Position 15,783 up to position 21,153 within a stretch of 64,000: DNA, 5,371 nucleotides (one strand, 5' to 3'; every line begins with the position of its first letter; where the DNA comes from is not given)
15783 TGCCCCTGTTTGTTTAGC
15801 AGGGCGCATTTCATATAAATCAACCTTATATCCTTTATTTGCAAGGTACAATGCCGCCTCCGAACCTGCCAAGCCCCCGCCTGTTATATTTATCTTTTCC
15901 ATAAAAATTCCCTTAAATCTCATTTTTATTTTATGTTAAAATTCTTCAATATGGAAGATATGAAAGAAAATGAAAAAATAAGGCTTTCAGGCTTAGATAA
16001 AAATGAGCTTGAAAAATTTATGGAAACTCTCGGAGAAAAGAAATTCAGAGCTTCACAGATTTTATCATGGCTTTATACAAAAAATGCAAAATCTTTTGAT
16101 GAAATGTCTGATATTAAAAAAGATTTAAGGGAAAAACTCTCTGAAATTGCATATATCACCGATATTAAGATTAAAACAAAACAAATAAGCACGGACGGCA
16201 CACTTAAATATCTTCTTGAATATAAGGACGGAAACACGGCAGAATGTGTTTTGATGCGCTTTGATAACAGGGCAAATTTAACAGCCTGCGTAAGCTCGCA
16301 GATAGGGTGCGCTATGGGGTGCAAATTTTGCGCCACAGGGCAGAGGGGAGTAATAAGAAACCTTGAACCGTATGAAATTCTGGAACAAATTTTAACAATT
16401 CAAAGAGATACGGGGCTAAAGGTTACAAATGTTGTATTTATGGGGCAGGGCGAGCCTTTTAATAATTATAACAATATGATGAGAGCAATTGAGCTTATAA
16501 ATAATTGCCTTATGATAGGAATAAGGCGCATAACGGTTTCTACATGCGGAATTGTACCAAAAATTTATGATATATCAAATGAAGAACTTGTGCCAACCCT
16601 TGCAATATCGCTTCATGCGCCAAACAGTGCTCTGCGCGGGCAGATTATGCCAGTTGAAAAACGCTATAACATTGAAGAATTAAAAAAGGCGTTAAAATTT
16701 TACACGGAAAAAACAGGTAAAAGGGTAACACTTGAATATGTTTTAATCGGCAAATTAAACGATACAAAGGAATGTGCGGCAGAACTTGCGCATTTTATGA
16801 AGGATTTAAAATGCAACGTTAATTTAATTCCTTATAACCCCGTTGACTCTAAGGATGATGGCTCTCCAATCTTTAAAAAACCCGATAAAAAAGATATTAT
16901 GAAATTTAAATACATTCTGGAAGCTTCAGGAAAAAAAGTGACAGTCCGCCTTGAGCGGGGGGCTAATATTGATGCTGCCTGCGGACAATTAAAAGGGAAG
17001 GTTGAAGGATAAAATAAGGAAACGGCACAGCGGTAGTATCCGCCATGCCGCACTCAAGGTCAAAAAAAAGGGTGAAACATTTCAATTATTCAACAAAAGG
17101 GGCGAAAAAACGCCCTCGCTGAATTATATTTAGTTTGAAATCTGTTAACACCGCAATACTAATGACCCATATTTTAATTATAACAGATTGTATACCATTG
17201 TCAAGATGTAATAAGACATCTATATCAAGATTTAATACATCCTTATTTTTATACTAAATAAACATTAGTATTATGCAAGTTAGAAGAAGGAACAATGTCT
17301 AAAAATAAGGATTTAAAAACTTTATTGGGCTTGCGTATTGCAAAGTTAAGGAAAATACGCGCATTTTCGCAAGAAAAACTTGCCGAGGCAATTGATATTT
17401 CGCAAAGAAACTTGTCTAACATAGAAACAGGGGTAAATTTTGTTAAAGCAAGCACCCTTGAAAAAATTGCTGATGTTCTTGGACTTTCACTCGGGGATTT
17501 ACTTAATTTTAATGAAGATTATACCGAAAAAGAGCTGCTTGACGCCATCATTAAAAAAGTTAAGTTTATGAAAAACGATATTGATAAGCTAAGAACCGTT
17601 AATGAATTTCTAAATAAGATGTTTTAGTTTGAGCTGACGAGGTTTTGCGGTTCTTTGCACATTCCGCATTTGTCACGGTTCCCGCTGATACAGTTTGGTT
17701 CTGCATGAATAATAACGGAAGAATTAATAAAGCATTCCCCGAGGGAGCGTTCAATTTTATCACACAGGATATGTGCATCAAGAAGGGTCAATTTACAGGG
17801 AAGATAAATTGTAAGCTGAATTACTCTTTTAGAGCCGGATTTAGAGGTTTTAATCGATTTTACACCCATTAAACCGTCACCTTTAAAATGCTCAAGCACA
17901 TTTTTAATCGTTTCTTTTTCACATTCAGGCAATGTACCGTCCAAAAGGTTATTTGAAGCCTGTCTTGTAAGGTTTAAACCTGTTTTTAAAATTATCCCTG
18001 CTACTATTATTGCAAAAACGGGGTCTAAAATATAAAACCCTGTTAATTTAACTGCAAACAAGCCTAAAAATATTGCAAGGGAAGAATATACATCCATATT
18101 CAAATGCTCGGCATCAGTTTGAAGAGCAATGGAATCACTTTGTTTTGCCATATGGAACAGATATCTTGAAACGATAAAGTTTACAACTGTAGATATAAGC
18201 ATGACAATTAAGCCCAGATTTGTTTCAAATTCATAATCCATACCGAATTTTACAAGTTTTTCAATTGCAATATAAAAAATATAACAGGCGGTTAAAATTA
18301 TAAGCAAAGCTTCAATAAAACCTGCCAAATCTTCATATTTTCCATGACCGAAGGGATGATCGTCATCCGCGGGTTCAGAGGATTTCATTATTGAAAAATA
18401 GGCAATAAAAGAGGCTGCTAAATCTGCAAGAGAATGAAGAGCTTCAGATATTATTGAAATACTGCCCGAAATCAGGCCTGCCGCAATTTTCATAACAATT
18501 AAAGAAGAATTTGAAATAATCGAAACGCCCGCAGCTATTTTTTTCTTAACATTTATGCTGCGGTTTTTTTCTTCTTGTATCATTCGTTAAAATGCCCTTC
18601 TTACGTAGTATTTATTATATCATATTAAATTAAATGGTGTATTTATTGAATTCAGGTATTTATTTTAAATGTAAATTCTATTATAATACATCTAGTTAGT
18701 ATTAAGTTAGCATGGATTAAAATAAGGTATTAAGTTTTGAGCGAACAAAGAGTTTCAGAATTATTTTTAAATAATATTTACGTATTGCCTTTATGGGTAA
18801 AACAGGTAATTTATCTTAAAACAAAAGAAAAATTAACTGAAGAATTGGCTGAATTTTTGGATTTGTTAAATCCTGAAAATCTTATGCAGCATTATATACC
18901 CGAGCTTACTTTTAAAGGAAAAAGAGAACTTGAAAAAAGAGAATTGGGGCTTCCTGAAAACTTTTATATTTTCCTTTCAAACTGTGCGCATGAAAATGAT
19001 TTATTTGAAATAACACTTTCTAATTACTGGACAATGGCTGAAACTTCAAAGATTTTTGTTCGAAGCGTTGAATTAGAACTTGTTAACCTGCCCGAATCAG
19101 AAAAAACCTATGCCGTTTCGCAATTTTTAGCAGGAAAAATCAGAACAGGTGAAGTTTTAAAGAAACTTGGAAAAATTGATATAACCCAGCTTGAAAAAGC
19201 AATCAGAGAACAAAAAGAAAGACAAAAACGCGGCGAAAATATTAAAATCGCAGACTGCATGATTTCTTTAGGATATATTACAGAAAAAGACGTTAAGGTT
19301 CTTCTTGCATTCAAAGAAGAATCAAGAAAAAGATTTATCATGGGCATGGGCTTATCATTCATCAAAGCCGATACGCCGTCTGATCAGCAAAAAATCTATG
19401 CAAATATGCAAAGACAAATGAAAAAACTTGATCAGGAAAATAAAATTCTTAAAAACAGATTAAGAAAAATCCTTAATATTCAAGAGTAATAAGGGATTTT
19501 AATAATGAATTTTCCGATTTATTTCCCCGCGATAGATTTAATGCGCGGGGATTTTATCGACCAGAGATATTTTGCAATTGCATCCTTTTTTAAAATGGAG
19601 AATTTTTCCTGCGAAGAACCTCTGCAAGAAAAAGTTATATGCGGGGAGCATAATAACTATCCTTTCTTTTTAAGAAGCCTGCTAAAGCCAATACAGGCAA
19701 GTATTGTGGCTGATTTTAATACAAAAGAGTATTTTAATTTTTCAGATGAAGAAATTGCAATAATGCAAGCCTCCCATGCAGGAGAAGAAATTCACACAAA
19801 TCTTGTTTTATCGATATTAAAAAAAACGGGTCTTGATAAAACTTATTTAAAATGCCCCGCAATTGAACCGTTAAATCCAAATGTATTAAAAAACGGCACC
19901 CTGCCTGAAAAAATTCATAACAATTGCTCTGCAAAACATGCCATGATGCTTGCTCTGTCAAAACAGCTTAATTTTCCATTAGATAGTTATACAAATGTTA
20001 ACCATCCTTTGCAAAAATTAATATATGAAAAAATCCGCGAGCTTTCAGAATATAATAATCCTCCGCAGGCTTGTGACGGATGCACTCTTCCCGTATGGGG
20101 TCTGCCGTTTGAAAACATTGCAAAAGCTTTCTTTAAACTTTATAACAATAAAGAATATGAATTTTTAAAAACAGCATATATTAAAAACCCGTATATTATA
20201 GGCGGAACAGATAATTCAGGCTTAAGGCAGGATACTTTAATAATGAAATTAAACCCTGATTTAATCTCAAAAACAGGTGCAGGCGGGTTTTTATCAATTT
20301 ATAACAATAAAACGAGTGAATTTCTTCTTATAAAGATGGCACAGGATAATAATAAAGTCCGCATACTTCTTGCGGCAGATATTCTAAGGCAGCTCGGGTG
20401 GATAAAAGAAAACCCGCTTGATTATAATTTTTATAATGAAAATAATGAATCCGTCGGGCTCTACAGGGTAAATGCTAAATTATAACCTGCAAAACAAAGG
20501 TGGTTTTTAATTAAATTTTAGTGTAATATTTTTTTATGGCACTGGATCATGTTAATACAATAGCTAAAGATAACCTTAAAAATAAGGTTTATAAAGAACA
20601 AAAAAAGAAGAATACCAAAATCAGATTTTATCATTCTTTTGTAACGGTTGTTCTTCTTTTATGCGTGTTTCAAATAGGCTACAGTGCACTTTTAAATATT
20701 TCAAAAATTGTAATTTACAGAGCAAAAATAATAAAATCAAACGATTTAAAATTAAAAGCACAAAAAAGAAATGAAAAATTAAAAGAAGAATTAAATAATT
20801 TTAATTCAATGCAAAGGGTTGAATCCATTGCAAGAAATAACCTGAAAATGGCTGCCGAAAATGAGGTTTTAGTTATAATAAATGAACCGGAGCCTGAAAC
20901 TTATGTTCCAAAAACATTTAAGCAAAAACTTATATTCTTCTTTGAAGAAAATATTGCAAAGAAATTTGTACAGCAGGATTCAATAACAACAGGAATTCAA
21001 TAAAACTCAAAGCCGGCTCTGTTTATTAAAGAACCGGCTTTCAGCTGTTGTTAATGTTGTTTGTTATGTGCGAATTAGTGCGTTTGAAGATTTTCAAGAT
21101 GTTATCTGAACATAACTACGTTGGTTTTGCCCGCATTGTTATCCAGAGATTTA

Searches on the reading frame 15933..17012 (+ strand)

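Call 86: search_protein_families(library=pfam, proteins=[window:15933-17012:+], max_evalue=0.0001)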
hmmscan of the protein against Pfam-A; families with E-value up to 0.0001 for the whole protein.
window:15933-17012:+ (359 aa): 2 families
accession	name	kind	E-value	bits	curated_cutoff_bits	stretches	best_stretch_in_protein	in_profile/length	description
PF21016.3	RlmN_N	-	1.7e-22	79.3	24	1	18-75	3-60/60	Ribosomal RNA large subunit methyltransferase N-terminal domain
PF04055.27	Radical_SAM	-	1.1e-16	61.9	29.5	1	122-278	3-157/166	Radical SAM superfamily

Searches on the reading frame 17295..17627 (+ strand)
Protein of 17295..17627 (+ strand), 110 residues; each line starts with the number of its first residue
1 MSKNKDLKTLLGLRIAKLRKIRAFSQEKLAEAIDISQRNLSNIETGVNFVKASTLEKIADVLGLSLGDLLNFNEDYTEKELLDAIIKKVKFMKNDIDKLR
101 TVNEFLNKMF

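Call 86: search_protein_families(library=pfam, proteins=[window:17295-17627:+], max_evalue=0.0001)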
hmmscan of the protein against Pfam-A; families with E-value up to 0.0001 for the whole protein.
window:17295-17627:+ (110 aa): 4 families
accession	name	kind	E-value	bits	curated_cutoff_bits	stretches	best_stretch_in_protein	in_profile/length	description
PF12844.13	HTH_19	-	2.1e-12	47.2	30.2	1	14-71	3-60/64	Helix-turn-helix domain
PF01381.28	HTH_3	-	1.9e-11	44.2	23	1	15-69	1-55/55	Helix-turn-helix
PF13443.12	HTH_26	-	2.7e-11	44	22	1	14-75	1-63/63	Cro/C1-type HTH DNA-binding domain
PF13560.12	HTH_31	-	3.5e-10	40.5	27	1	11-68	2-59/64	Helix-turn-helix domain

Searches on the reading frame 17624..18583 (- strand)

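Call 86: search_protein_families(library=pfam, proteins=[window:17624-18583:-], max_evalue=0.0001)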
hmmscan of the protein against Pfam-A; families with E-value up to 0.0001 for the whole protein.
window:17624-18583:- (319 aa): 2 families
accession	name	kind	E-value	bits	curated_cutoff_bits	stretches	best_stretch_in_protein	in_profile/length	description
PF01545.26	Cation_efflux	-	1.4e-48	165.7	26.6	1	20-214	3-198/198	Cation efflux family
PF16916.11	ZT_dimer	-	2.8e-13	50.1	26.7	1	218-296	1-77/78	Dimerisation domain of Zinc Transporter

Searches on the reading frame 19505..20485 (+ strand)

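Call 86: search_protein_families(library=pfam, proteins=[window:19505-20485:+], max_evalue=0.0001)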
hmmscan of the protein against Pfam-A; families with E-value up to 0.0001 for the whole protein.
window:19505-20485:+ (326 aa): 1 family
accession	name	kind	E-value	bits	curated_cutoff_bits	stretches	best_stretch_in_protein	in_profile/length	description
PF06089.17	Asparaginase_II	-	6.6e-59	199.9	25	1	51-304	34-297/322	L-asparaginase II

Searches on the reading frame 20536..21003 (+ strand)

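Call 86: search_protein_families(library=pfam, proteins=[window:20536-21003:+], max_evalue=0.0001)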
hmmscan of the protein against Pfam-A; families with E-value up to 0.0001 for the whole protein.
window:20536-21003:+ (155 aa): 1 family
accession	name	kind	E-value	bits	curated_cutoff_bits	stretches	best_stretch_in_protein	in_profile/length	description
PF04977.20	DivIC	-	2.6e-08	34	28.9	1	55-117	16-79/80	Septum formation initiator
